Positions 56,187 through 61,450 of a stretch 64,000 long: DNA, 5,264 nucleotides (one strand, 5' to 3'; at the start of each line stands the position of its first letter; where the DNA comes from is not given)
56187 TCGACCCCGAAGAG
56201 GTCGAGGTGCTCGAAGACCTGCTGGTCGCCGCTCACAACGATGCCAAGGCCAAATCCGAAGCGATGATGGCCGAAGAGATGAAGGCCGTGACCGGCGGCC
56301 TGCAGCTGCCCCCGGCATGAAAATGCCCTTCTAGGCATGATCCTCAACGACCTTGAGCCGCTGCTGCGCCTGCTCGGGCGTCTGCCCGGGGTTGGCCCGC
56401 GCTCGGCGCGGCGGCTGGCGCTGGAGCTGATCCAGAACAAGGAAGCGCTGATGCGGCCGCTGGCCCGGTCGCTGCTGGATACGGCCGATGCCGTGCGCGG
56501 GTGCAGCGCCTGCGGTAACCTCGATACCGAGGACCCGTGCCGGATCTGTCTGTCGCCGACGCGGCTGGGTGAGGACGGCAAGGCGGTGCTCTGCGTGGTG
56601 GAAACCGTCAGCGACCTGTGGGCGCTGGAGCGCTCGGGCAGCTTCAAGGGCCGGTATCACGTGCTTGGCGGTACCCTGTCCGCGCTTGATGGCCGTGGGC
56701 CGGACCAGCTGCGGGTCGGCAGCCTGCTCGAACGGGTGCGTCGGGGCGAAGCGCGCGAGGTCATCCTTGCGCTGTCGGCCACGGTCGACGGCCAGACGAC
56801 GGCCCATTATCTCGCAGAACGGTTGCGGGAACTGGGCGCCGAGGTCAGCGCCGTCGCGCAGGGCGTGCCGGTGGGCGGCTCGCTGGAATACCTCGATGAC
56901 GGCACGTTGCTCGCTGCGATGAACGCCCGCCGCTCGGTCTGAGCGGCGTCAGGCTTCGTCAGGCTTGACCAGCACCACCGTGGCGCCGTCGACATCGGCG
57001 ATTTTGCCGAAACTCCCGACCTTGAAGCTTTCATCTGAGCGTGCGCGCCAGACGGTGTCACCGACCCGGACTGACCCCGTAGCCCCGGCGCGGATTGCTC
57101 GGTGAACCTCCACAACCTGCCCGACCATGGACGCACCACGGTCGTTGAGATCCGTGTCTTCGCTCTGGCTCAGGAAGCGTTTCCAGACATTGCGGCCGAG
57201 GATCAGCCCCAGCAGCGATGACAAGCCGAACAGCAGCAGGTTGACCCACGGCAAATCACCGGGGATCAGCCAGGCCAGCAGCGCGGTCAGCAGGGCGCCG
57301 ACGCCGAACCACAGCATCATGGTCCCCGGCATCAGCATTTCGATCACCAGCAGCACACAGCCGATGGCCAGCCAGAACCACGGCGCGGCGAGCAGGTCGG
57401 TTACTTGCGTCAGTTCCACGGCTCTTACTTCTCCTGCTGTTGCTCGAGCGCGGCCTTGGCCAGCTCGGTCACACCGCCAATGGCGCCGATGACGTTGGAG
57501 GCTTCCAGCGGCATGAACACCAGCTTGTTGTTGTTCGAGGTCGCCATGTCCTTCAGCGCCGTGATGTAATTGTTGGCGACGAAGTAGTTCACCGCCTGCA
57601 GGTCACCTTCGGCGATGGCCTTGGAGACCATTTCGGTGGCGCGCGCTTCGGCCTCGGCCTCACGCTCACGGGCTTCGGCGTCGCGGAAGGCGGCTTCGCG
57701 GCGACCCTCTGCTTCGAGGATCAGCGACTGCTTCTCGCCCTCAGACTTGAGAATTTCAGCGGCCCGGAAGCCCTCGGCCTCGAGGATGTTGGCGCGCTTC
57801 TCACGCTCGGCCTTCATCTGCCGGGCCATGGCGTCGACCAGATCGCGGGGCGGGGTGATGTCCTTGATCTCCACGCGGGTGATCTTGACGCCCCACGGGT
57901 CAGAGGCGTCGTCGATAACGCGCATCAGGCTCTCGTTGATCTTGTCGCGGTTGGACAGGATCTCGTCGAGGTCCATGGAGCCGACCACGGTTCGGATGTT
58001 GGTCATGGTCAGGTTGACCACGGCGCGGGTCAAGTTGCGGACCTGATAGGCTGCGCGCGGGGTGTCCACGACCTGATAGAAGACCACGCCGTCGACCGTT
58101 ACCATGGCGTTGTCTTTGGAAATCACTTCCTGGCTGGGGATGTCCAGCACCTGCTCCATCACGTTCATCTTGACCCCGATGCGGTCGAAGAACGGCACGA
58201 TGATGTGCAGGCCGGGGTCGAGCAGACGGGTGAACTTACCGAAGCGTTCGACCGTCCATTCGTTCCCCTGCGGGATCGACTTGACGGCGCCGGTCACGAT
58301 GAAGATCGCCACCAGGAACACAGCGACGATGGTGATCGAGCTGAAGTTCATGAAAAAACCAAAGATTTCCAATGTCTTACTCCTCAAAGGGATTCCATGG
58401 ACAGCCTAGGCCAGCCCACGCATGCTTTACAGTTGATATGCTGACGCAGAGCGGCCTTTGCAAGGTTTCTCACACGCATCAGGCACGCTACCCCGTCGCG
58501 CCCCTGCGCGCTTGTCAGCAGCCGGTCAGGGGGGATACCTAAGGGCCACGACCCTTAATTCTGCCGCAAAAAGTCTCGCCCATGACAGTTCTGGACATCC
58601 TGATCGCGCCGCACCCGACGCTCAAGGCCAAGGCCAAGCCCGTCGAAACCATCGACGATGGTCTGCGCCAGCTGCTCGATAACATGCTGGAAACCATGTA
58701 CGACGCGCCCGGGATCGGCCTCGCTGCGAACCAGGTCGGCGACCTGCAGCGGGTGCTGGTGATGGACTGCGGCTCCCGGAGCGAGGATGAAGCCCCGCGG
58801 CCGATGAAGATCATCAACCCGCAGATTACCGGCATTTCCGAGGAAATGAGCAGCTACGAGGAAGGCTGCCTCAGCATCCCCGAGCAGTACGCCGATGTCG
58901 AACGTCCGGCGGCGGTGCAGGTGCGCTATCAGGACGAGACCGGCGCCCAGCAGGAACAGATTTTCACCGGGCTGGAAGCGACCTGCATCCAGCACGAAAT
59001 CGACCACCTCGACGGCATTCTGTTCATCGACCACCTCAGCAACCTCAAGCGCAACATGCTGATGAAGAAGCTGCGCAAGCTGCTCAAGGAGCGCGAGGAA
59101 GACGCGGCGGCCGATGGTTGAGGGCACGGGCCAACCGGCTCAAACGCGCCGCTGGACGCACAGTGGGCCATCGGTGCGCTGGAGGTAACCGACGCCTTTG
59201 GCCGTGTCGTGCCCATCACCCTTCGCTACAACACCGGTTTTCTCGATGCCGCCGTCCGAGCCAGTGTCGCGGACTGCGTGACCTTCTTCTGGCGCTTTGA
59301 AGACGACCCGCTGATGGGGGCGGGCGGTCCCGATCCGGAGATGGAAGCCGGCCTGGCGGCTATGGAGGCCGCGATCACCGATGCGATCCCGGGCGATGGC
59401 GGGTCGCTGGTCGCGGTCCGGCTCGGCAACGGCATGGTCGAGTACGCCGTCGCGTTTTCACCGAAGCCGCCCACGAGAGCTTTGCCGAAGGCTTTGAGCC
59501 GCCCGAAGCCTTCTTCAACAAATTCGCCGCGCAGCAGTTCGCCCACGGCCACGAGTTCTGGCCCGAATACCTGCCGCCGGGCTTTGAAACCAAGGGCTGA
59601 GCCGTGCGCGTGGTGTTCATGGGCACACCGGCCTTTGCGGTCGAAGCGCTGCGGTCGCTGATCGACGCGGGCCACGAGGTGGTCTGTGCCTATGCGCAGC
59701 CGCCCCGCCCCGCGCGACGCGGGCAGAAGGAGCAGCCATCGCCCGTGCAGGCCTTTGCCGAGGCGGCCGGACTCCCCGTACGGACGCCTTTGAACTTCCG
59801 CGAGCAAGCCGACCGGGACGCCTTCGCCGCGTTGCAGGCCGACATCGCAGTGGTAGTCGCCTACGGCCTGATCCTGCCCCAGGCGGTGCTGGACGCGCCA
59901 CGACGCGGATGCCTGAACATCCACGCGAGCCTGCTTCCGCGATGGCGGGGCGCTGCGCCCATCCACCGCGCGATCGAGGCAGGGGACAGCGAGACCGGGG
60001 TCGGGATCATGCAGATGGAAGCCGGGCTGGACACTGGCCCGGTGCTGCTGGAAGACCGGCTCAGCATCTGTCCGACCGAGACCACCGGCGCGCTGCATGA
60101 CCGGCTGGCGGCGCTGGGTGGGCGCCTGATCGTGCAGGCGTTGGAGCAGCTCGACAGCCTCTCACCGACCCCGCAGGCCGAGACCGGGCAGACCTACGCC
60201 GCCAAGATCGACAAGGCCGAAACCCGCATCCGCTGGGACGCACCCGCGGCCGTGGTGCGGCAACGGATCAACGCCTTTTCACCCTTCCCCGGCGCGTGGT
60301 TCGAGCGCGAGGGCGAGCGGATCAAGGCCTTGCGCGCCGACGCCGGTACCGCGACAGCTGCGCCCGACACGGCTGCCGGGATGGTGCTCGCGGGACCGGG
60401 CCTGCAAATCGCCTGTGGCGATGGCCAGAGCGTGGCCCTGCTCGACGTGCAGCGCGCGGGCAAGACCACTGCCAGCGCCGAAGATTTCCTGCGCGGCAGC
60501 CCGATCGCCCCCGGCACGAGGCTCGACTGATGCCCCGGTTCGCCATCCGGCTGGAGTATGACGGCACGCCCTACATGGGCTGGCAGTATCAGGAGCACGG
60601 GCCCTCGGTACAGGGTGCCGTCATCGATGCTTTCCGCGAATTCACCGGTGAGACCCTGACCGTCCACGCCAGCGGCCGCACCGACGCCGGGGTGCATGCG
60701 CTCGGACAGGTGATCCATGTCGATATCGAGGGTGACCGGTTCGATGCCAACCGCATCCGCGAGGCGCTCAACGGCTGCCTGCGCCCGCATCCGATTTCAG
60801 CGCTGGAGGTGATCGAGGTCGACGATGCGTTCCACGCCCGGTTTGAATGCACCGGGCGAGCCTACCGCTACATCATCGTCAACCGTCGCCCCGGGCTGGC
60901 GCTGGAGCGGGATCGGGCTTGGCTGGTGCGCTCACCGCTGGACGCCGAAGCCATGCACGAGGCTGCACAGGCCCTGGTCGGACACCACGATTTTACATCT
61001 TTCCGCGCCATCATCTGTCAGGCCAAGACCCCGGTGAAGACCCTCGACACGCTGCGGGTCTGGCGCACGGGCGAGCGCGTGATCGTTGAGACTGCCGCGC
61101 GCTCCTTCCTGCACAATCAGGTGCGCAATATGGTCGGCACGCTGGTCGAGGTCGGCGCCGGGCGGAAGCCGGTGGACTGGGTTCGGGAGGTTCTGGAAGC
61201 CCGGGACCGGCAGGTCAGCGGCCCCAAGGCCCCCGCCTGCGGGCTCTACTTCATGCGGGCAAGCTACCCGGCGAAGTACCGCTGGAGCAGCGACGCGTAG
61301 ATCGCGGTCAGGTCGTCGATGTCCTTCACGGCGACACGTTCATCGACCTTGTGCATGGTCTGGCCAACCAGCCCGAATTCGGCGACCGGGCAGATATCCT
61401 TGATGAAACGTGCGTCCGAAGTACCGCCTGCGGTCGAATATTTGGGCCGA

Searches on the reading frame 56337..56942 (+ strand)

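Call 77: search_protein_families(library=pfam, proteins=[window:56337-56942:+], max_evalue=0.001)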
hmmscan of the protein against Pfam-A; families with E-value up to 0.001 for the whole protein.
window:56337-56942:+ (201 aa): 5 families
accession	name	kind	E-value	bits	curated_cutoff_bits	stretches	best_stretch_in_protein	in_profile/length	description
PF13662.12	Toprim_4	-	1.2e-24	86.7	25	1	84-174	2-85/85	Toprim domain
PF21176.3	RecR_HhH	-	2e-10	40.8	27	1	8-48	3-43/45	RecR, helix-hairpin-helix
PF21175.2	RecR_C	-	3.3e-10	39.6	22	1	176-199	1-24/24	RecR, C-terminal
PF01751.28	Toprim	-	3.2e-08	34.1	23.1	1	84-166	1-83/96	Toprim domain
PF02132.21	RecR_ZnF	-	8.5e-06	25.9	22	1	56-72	4-20/21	RecR, Cys4-zinc finger domain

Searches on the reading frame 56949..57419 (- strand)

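Call 77: search_protein_families(library=pfam, proteins=[window:56949-57419:-], max_evalue=0.001)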
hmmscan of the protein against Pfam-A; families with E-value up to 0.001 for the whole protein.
window:56949-57419:- (156 aa): 1 family
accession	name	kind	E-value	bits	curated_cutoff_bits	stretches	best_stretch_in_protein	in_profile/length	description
PF01957.25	NfeD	-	9.8e-09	35.7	29.1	1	97-150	3-55/57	NfeD-like C-terminal, partner-binding domain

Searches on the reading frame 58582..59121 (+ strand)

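Call 77: search_protein_families(library=pfam, proteins=[window:58582-59121:+], max_evalue=0.001)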
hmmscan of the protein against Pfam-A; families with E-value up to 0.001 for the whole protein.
window:58582-59121:+ (179 aa): 1 family
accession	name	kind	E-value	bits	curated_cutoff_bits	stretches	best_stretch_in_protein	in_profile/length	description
PF01327.26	Pep_deformylase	-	3.1e-55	186.5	22.8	1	4-157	2-155/156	Polypeptide deformylase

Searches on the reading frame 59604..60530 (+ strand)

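Call 77: search_protein_families(library=pfam, proteins=[window:59604-60530:+], max_evalue=0.001)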
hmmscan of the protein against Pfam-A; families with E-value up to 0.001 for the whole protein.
window:59604-60530:+ (308 aa): 2 families
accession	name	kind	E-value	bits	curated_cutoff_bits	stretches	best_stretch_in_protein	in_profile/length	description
PF00551.24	Formyl_trans_N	-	2e-44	151.9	26.1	1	1-180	1-181/181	Formyl transferase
PF02911.23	Formyl_trans_C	-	5.8e-20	71.8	21.1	1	201-299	1-99/100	Formyl transferase, C-terminal domain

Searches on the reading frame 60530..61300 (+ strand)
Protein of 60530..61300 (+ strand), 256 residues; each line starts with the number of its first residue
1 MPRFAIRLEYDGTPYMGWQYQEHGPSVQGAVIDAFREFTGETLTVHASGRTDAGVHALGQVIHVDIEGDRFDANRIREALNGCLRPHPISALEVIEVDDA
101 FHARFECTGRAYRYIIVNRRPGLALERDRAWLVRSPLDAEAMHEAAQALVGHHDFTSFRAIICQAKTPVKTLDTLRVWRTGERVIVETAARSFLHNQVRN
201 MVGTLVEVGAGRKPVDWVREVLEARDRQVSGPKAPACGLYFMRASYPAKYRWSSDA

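Call 77: search_protein_families(library=pfam, proteins=[window:60530-61300:+], max_evalue=0.001)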
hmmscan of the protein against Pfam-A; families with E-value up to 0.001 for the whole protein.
window:60530-61300:+ (256 aa): 1 family
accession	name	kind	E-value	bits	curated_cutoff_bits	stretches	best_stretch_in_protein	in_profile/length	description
PF01416.25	PseudoU_synth_1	-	1.7e-43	147.9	23.3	2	145-247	1-108/108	tRNA pseudouridine synthase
